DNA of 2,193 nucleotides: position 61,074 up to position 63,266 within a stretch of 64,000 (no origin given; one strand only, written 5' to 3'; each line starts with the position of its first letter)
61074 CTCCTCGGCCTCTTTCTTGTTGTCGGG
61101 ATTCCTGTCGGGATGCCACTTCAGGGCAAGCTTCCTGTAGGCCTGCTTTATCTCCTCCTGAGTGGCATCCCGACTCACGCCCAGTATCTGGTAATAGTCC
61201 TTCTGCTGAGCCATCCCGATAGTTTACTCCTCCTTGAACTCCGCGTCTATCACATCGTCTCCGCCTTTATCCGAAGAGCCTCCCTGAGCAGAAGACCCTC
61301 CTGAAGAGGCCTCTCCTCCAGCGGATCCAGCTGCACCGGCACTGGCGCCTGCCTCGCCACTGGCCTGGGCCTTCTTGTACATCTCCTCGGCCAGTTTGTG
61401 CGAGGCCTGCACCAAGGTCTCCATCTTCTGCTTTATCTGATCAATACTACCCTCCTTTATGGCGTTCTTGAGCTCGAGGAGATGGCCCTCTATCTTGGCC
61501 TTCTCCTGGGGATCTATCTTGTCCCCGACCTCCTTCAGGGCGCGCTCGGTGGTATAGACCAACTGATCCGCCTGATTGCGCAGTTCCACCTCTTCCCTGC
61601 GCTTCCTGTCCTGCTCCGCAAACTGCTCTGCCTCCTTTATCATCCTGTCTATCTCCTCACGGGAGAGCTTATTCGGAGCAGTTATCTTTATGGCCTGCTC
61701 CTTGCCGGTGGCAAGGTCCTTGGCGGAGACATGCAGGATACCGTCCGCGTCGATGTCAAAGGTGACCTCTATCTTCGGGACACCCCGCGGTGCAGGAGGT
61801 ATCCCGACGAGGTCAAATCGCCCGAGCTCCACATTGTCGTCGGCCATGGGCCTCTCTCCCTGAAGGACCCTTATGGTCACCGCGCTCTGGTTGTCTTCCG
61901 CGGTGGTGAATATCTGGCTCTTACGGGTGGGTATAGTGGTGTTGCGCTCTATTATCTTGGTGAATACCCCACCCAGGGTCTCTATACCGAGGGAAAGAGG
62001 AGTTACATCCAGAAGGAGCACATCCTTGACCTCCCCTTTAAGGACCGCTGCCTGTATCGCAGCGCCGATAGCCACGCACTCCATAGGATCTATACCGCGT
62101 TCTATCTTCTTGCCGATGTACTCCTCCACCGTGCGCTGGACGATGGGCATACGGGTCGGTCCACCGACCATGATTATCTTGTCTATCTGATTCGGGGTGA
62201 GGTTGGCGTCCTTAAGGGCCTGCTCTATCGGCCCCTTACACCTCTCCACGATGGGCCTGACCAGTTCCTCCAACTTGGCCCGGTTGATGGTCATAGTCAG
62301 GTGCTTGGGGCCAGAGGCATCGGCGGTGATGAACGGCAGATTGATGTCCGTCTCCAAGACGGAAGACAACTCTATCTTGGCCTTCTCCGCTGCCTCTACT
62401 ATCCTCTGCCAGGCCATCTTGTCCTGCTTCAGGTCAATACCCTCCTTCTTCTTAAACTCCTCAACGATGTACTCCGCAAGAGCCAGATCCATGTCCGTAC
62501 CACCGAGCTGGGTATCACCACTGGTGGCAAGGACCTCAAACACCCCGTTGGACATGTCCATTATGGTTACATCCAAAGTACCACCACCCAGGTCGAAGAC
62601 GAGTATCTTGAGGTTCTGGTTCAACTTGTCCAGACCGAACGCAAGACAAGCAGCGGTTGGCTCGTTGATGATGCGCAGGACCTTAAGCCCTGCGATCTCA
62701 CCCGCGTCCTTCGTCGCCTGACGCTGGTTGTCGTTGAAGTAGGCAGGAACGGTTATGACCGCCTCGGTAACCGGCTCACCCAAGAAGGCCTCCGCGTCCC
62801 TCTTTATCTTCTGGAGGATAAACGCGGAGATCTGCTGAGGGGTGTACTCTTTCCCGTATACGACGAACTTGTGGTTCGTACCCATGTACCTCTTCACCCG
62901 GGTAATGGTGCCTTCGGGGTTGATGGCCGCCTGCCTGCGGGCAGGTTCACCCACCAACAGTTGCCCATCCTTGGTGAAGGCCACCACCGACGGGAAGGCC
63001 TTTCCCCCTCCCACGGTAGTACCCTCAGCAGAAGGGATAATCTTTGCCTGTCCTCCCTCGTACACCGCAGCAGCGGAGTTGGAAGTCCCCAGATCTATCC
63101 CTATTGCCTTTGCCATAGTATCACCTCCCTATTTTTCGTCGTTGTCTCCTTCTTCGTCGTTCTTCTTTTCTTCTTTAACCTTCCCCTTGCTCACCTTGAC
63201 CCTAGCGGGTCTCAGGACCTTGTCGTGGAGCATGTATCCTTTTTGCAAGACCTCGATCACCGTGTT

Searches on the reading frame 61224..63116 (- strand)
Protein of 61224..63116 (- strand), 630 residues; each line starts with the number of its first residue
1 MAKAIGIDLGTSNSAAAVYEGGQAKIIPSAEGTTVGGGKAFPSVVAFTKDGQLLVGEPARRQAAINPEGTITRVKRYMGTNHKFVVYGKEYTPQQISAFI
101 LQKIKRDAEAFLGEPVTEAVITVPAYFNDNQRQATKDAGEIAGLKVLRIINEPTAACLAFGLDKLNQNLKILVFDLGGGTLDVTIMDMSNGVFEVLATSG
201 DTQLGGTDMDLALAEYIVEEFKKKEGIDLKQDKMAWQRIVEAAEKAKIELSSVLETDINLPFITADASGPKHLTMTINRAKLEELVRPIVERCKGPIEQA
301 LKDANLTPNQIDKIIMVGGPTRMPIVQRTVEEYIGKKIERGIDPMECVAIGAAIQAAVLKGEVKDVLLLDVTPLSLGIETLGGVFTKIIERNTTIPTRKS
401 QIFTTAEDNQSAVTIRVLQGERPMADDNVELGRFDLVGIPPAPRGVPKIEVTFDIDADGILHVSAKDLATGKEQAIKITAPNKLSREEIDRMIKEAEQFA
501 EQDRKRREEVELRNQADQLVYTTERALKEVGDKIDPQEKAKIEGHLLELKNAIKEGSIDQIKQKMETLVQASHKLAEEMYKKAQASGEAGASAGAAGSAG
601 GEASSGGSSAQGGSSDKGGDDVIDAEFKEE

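Call 94: search_protein_families(library=ncbifam, max_evalue=1e-10, proteins=[window:61224-63116:-])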
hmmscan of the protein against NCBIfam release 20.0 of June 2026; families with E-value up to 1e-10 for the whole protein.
window:61224-63116:- (630 aa): 13 families
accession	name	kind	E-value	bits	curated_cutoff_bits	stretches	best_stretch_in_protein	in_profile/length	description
NF001413.0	PRK00290.1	equivalog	2.1e-274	911.7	648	1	1-629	1-620/625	molecular chaperone DnaK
TIGR02350.1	prok_dnaK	equivalog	1.7e-271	901.8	822.55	1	3-581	1-596/596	molecular chaperone DnaK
NF009947.0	PRK13411.1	equivalog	6.9e-243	807.5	1002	2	86-588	103-608/662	molecular chaperone DnaK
NF009946.0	PRK13410.1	equivalog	1.3e-221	737.3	1019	2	88-587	107-609/669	molecular chaperone DnaK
NF003520.0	PRK05183.1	subfamily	5.4e-173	576.7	620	2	89-583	123-608/621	Fe-S protein assembly chaperone HscA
TIGR01991.1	HscA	equivalog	5.6e-172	573.3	708.55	2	85-582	99-587/600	Fe-S protein assembly chaperone HscA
NF002399.0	PRK01433.1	equivalog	5e-112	375.4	743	1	4-574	21-572/595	Fe-S protein assembly chaperone HscA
NF008673.0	PRK11678.1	equivalog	3e-24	85.7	331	2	96-215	129-261/450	molecular chaperone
NF010539.0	PRK13927.1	subfamily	2.7e-17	62.7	293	1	2-353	6-323/339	rod shape-determining protein MreB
NF011660.0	PRK15080.1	equivalog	9.3e-16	57.8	182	0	100-238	78-203/277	ethanolamine utilization protein EutJ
TIGR00904.1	mreB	subfamily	9.4e-16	57.8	365.75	1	3-353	3-323/334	MreB/Mrl family cell shape determining protein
TIGR02529.1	EutJ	subfamily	4.4e-15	55.8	152.1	1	99-245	44-181/239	ethanolamine utilization protein EutJ family protein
NF010540.1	PRK13929.1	exception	1.6e-12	47.2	515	1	3-355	5-323/334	rod-share determining protein MreBH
